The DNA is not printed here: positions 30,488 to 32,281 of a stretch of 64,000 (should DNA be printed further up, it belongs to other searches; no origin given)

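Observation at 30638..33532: Operonic compact UvrD-like helicase plus ABC-type ATPase with no nuclease: candidate uncharacterised defence or genome-maintenance module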

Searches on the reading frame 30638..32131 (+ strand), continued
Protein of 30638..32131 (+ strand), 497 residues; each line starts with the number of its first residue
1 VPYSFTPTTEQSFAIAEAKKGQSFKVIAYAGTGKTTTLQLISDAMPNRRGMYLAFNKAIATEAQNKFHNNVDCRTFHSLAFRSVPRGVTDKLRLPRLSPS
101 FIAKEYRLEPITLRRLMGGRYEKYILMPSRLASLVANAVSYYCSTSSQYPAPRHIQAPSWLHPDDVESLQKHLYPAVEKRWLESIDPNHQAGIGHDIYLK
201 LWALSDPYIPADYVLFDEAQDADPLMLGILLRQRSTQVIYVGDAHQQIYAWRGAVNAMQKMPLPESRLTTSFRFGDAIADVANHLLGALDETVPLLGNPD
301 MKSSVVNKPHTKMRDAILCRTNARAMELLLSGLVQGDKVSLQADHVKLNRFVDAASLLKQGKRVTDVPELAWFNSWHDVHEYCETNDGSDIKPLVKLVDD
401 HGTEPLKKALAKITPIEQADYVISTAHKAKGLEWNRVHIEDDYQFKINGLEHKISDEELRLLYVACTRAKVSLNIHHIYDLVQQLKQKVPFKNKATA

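Call 26: search_solved_structures(query=window:30638-32131:+, max_evalue=0.001, show_alignments=1)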
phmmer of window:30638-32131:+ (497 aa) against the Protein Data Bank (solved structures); distinct sequences matched with E-value up to 0.001: 10.
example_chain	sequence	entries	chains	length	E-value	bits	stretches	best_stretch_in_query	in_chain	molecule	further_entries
9xzj_F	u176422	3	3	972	3.9e-42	147.8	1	20-473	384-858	F-box DNA helicase 1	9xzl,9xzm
4d4e_A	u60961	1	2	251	5.1e-06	28.6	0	389-418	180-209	ARMADILLO REPEAT PROTEIN ARM00016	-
5mfb_A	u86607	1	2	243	6.3e-06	28.3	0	389-417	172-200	YIII(Dq)4CqI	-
8jqb_E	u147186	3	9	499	0.00025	23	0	203-255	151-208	Gabija protein GajB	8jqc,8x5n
8iud_A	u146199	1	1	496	0.00028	22.9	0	203-255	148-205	Gabija protein GajB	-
8j4t_G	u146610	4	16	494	0.00028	22.9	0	203-255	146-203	Gabija protein GajB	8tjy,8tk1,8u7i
8sm3_B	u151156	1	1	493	0.00028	22.9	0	203-255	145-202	Gabija protein GajB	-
3lfu_A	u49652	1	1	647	0.00068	21.6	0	195-283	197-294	DNA helicase II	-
1uaa_A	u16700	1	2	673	0.00077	21.5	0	213-255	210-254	PROTEIN (ATP-DEPENDENT DNA HELICASE REP.)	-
2is1_A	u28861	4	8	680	0.00079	21.4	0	195-283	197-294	DNA helicase II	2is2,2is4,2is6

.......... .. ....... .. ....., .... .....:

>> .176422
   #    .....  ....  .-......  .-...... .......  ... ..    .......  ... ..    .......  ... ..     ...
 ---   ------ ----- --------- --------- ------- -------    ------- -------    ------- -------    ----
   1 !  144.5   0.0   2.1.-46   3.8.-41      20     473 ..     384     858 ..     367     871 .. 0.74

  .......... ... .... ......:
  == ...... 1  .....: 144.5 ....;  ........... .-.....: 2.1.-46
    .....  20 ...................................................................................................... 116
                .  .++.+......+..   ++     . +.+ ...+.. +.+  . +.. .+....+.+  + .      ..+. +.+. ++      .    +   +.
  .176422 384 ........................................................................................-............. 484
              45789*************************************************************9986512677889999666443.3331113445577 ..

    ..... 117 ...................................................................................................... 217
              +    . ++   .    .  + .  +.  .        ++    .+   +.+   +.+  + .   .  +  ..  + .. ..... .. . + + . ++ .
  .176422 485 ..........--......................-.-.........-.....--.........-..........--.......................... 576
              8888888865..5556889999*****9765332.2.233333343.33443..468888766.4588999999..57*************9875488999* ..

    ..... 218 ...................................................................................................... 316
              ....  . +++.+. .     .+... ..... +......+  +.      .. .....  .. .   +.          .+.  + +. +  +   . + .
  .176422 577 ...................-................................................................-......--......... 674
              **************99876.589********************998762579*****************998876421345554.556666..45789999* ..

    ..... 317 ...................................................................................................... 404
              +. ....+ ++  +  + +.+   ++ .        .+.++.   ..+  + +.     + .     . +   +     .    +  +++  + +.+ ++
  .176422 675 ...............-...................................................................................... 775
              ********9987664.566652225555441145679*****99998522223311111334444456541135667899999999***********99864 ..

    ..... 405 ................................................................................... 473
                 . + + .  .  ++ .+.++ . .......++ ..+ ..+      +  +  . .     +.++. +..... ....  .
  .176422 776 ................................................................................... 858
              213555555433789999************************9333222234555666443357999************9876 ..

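Call 54: search_dna_similar(query=window:30638-32131:+, collection=plasmids, mode=protein, max_evalue=1e-10, max_rows=25, rows=spread)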
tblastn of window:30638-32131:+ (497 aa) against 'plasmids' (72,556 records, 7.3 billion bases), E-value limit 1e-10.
Records with a match: 1895; places in all: 1978; records where one place covers at least 80% of the query: 1794.
Best place of each record, by identity: 90-95% 4; <60% 1891.
By first word of the organism name: Klebsiella 340; Escherichia 220; Salmonella 213; Citrobacter 140; Pseudomonas 100; Providencia 98; Piscirickettsia 89; Vibrio 79; Acinetobacter 76; Burkholderia 70; and 87 more.
By predicted mobility (MOB-suite, as given by PLSDB): conjugative 1228; non-mobilizable 378; mobilizable 289.
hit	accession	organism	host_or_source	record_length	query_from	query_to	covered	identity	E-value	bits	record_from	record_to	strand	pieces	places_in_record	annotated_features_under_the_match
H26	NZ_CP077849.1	Acinetobacter baumannii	Homo sapiens,Rectal swab_P28_BU14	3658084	8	491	97%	90.9%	0e+0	932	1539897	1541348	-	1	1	none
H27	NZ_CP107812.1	Streptomyces sp. NBC_00539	-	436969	2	478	96%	38.4%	4e-83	288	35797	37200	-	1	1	UvrD-helicase domain-containing protein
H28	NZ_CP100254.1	Burkholderia glumae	cell culture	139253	38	488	91%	39.1%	3e-97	328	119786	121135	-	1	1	3'-5' exonuclease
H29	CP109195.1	Streptomyces cellulosae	-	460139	48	475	86%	37.6%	4e-71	253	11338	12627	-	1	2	UvrD-helicase domain-containing protein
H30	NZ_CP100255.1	Burkholderia glumae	cell culture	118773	26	469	89%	35.3%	9e-52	196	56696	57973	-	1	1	UvrD-helicase domain-containing protein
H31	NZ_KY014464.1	Vibrio parahaemolyticus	-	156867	8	482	96%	31.8%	1e-46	181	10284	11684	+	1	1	UvrD-helicase domain-containing protein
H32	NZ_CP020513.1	Escherichia coli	Homo sapiens,abdominal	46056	8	482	96%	31.6%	3e-46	180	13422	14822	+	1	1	UvrD-helicase domain-containing protein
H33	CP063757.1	Salmonella enterica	Veal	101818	8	482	96%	31.6%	3e-46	180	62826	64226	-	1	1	ATP-dependent helicase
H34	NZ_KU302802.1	Enterobacter cloacae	Homo sapiens,sputum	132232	8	482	96%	31.6%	3e-46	180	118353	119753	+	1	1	UvrD-helicase domain-containing protein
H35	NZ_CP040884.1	Escherichia coli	Homo sapiens,blood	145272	8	482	96%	31.6%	3e-46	180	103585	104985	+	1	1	UvrD-helicase domain-containing protein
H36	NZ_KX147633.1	Citrobacter freundii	Denmark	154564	8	482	96%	31.6%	3e-46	180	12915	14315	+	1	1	UvrD-helicase domain-containing protein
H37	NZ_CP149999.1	Klebsiella pneumoniae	-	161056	8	482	96%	31.6%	3e-46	180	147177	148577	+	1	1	UvrD-helicase domain-containing protein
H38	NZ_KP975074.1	Citrobacter freundii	Homo sapiens,Surveillance swab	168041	8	482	96%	31.6%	3e-46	180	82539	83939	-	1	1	UvrD-helicase domain-containing protein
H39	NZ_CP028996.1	Klebsiella pneumoniae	-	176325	8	482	96%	31.6%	3e-46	180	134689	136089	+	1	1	UvrD-helicase domain-containing protein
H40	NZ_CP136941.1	Klebsiella quasipneumoniae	Homo sapiens,2022JQ-00300,urine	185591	8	482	96%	31.6%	3e-46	180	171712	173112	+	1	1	UvrD-helicase domain-containing protein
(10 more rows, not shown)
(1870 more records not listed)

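Call 55: search_dna_similar(query=window:30638-32131:+, collection=phages, mode=protein, max_evalue=1e-10, max_rows=15)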
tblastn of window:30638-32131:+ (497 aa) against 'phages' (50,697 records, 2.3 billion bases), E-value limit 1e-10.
Records with a match: 259; places in all: 260; records where one place covers at least 80% of the query: 257.
Best place of each record, by identity: 90-95% 2; <60% 257.
By first word of the organism name: Escherichia 107; Pseudomonas 50; Acinetobacter 29; Vibrio 19; Klebsiella 10; Streptomyces 7; Campylobacter 5; Alteromonas 5; Arthrobacter 4; Justusliebigvirus 3; and 14 more.
By host as written in the record: - 33; Escherichia coli 29; Pseudomonas aeruginosa 20; Escherichia coli K-12 MG1655 18; Acinetobacter baumannii 11; Pseudomonas sp. 5; Escherichia sp. 5; Campylobacter jejuni 5; and 85 more.
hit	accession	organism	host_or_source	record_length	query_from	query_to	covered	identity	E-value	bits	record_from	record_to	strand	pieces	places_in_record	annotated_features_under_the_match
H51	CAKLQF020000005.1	Acinetobacter phage MD-2021a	not known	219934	8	491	97%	90.9%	0e+0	932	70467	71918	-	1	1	putative DNA helicase protein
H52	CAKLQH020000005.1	Acinetobacter phage MD-2021a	not known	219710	8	491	97%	90.9%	0e+0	932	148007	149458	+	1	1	putative DNA helicase protein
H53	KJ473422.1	Acinetobacter phage vB_AbaM_Acibel004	Acinetobacter baumannii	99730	4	495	99%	35.8%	3e-89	304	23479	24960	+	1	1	putative DNA/RNA helicase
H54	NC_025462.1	Acinetobacter phage vB_AbaM_Acibel004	Acinetobacter baumannii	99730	4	495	99%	35.8%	3e-89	304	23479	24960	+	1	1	DNA helicase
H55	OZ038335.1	Acinetobacter phage vB_AbaM_KissB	-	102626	4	492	98%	35.9%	2e-87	298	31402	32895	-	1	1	DNA helicase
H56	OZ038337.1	Acinetobacter phage vB_AbaM_Rocket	-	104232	4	492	98%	35.9%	2e-87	298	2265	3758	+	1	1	DNA helicase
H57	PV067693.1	Acinetobacter phage Acba_22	Acinetobacter sp. 34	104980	4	492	98%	35.9%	2e-87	298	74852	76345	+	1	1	hypothetical protein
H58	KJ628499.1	Acinetobacter phage vB_AbaM_phiAbaA1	Acinetobacter baumannii Acb8/09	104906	4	492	98%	35.7%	8e-87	297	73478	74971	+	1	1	putative DNA helicase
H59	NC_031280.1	Acinetobacter phage vB_AbaM_phiAbaA1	Acinetobacter baumannii Acb8/09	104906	4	492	98%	35.7%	8e-87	297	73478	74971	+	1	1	DNA helicase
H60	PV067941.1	Acinetobacter phage UOL-KIMZ-24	Acinetobacter sp.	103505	4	489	98%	34.5%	2e-81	281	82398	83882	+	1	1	none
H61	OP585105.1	Acinetobacter phage vB_AbaM_CP14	Acinetobacter baumannii AB14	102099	4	492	98%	33.8%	5e-79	275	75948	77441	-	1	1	hypothetical protein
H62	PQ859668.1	Acinetobacter phage phi1_092033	Acinetobacter baumannii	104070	4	492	98%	33.8%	2e-81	281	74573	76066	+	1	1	DNA helicase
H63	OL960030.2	Acinetobacter phage vB_AbaM_P1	Acinetobacter baumannii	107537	4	492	98%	33.8%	2e-81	281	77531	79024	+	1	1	DNA helicase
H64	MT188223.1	Acinetobacter phage vB_AbaM_D22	Acinetobacter sp.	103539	4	492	98%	33.8%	2e-81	281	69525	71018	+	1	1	putative DNA helicase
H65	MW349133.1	Acinetobacter phage Liucustia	Acinetobacter baumannii NIPH201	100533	4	492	98%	33.6%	5e-79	275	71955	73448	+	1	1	DNA helicase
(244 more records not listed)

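Call 67: get_annotated_region(hit=H32, flank=5000)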
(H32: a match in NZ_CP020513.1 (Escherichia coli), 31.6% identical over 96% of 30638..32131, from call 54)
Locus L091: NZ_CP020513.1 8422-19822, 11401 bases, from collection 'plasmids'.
description: Escherichia coli strain 165 plasmid unnamed4, complete sequence
organism: Escherichia coli (NCBI taxid 562)
taxonomy: Bacteria; Pseudomonadota; Gammaproteobacteria; Enterobacterales; Enterobacteriaceae; Escherichia; Escherichia coli
host: -; source: Homo sapiens,abdominal; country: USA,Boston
typing (MOB-suite, as given by PLSDB): mobilizable; replicon IncC; mating-pair formation MPF_F
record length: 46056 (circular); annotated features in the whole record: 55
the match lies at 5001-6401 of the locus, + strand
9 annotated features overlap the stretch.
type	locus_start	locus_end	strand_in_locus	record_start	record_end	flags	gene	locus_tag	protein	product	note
CDS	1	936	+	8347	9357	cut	-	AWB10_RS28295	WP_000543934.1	tyrosine-type recombinase/integrase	GO:0015074 - DNA integration [Evidence IEA]; GO:0006310 - DNA recombination [Evidence IEA]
CDS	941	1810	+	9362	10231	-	-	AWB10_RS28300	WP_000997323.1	3'-5' exonuclease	-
CDS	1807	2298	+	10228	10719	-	-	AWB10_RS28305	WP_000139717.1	hypothetical protein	-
CDS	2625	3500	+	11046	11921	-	-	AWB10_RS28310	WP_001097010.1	DNA replication terminus site-binding protein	-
CDS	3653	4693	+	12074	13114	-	-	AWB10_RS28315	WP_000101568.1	DNA-binding protein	-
CDS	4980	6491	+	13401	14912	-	-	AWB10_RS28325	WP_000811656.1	UvrD-helicase domain-containing protein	-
CDS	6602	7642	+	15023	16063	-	traF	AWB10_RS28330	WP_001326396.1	conjugal transfer protein TraF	-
CDS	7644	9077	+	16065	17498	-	-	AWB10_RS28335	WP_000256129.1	conjugal transfer protein TraH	-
CDS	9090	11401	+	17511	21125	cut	-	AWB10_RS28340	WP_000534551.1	conjugal transfer protein TraG N-terminal domain-containing protein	-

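Call 68: get_annotated_region(hit=H28, flank=5000)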
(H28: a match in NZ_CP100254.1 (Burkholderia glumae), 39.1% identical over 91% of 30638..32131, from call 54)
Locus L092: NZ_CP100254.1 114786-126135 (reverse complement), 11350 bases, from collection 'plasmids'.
description: Burkholderia glumae strain BGR35S plasmid p35s3p, complete sequence
organism: Burkholderia glumae (NCBI taxid 337)
taxonomy: Bacteria; Pseudomonadota; Betaproteobacteria; Burkholderiales; Burkholderiaceae; Burkholderia; Burkholderia glumae
host: -; source: cell culture; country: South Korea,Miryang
typing (MOB-suite, as given by PLSDB): mobilizable; replicon rep_cluster_439; relaxase MOBP
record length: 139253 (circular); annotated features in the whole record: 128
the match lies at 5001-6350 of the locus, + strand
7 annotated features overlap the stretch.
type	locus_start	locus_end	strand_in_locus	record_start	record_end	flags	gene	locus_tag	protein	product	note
CDS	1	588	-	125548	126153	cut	-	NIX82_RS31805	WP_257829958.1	hypothetical protein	-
CDS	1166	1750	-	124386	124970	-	-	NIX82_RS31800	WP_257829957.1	conjugal transfer protein TraG N-terminal domain-containing protein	-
CDS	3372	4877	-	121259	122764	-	istA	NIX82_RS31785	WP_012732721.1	IS21 family transposase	-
CDS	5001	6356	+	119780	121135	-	-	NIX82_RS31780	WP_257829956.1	3'-5' exonuclease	-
CDS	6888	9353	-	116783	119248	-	-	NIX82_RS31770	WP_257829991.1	alpha/beta hydrolase fold domain-containing protein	-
CDS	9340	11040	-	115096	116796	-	-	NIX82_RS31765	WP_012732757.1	GMC family oxidoreductase N-terminal domain-containing protein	-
CDS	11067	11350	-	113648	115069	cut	-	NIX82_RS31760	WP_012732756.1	coniferyl aldehyde dehydrogenase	GO:0006081 - cellular aldehyde metabolic process [Evidence IEA]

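Call 69: get_annotated_region(hit=H54, flank=4000)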
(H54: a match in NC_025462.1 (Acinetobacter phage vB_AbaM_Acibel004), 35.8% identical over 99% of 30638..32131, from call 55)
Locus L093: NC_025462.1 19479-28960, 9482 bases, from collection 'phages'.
description: Acinetobacter phage vB_AbaM_Acibel004, complete genome.
organism: Acinetobacter phage vB_AbaM_Acibel004 (NCBI taxid 1481186)
taxonomy: Viruses; Duplodnaviria; Heunggongvirae; Uroviricota; Caudoviricetes; Saclayvirus
host: Acinetobacter baumannii; source: -; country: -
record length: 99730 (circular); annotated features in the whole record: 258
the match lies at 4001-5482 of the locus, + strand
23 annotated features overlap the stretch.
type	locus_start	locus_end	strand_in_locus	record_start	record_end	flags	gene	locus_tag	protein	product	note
CDS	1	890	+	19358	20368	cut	-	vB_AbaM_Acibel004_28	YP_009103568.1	thymidylate synthase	-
CDS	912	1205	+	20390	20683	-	-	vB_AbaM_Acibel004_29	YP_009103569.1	hypothetical protein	-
CDS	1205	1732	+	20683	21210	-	-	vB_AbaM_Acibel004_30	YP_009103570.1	dihydrofolate reductase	-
CDS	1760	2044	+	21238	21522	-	-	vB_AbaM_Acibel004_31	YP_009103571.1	hypothetical protein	-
CDS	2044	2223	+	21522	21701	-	-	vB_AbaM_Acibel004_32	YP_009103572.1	hypothetical protein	-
CDS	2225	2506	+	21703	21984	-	-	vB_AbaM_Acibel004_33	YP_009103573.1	hypothetical protein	-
CDS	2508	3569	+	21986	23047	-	-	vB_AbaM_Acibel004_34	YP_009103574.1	putative DNA ligase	-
regulatory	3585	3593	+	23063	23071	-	-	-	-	minus_35_signal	-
regulatory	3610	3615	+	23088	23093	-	-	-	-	minus_10_signal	-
CDS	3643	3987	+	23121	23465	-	-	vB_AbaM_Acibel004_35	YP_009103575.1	hypothetical protein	-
CDS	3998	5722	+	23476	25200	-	-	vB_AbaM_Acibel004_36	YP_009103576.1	DNA helicase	-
CDS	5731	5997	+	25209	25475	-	-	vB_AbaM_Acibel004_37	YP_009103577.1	hypothetical protein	-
CDS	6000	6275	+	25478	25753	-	-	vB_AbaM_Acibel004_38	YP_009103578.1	hypothetical protein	-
CDS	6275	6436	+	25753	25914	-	-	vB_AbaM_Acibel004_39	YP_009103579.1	hypothetical protein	-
CDS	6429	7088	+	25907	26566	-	-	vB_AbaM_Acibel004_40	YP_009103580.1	hypothetical protein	-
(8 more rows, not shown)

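Call 73: find_encoding_contigs(protein=P0194, flank=5000, max_places=1)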
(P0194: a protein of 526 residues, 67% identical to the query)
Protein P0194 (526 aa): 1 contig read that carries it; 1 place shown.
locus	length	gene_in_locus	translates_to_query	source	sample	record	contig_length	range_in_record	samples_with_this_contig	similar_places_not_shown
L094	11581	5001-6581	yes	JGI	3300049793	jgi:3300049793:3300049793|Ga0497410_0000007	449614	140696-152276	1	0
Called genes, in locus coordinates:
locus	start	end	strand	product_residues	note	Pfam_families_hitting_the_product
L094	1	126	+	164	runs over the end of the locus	PF14539:DUF4442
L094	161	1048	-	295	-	PF01145:Band_7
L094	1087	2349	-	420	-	PF00083:Sugar_tr, PF07690:MFS_1, PF00083:Sugar_tr, PF07690:MFS_1 (weak)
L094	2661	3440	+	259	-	PF01502:PRA-CH, PF01503:PRA-PH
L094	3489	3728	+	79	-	PF02416:TatA_B_E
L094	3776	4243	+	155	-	PF02416:TatA_B_E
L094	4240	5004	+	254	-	PF00902:TatC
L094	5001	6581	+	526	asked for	PF13245:AAA_19, PF13604:AAA_30 (faint), PF01443:Viral_helicase1 (faint), PF00580:UvrD-helicase, PF13361:UvrD_C, PF13538:UvrD_C_2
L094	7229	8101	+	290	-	PF02518:HATPase_c (weak)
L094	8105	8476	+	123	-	PF14213:DUF4325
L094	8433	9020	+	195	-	PF01850:PIN (weak)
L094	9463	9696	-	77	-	-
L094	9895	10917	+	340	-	PF01965:DJ-1_PfpI, PF00165:HTH_AraC, PF12833:HTH_18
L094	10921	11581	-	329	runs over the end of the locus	PF03595:SLAC1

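Call 74: find_encoding_contigs(protein=P0222, flank=5000, max_places=1)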
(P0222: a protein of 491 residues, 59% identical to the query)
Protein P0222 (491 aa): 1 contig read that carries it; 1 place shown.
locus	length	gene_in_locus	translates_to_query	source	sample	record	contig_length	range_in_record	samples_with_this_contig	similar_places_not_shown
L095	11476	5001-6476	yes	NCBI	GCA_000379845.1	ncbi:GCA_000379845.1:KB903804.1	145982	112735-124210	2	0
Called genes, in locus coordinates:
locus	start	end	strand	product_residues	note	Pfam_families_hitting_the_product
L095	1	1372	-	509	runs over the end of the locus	PF00939:Na_sulph_symp, PF03600:CitMHS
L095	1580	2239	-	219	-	PF20159:YidB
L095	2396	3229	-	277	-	PF27523:PSD, PF02666:PS_Dcarbxylase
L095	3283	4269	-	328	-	PF01207:Dus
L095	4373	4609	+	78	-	PF04014:MazE_antitoxin (weak)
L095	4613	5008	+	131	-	PF01850:PIN (weak)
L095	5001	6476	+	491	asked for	PF13245:AAA_19, PF13604:AAA_30 (faint), PF00580:UvrD-helicase, PF13361:UvrD_C, PF13538:UvrD_C_2 (weak)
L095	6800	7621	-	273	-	PF00589:Phage_integrase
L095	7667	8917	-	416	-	PF05707:Zot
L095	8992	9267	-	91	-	PF10734:DUF2523 (weak)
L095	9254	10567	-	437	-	-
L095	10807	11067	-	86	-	-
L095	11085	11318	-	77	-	-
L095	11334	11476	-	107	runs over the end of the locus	-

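Call 75: predict_structure(alignment_id=A3)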
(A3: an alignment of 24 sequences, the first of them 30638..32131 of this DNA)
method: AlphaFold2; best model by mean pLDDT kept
length: 497 residues; sequences in the alignment: 24
mean_pLDDT: 78.5   pTM: 0.61
mean pLDDT of the five models: 78.5, 78.2, 78.0, 71.7, 71.7
residues with pLDDT >= 90: 117; 70-90: 282; 50-70: 60; < 50: 38
segments of 3 or more residues with pLDDT < 50: 1-3, 247-268, 490-497
pLDDT, mean of each block of 10 residues (from residue 1): 60 83 68 73 88 79 80 83 66 62 89 88 88 86 83 88 91 93 79 72 85 77 68 84 51 32 44 82 82 75 85 83 90 91 82 90 78 82 68 88 91 90 79 84 82 79 85 92 78 36
secondary structure, 60 per line:
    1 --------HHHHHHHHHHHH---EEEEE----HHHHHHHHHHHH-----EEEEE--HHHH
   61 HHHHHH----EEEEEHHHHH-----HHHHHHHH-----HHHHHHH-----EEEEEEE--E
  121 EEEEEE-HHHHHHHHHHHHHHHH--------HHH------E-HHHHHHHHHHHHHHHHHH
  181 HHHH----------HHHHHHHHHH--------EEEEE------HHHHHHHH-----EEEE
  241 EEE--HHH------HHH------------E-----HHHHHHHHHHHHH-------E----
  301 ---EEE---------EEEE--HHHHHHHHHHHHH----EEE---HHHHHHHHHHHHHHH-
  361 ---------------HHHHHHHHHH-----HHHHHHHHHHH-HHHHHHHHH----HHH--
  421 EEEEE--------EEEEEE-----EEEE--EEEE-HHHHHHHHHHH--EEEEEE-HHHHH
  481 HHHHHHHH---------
elements in order: H9-20 E24-28 H33-44 E50-54 H57-66 E71-75 H76-80 H86-93 H99-105 E111-117 E120-126 H128-143 H163-184 H195-204 E213-217 H224-231 E237-243 H276-288 E304-306 E316-319 H322-334 E339-341 H345-359 H376-385 H391-401 H403-411 E421-425 E434-439 E445-448 E451-454 H456-466 E469-474 H476-488
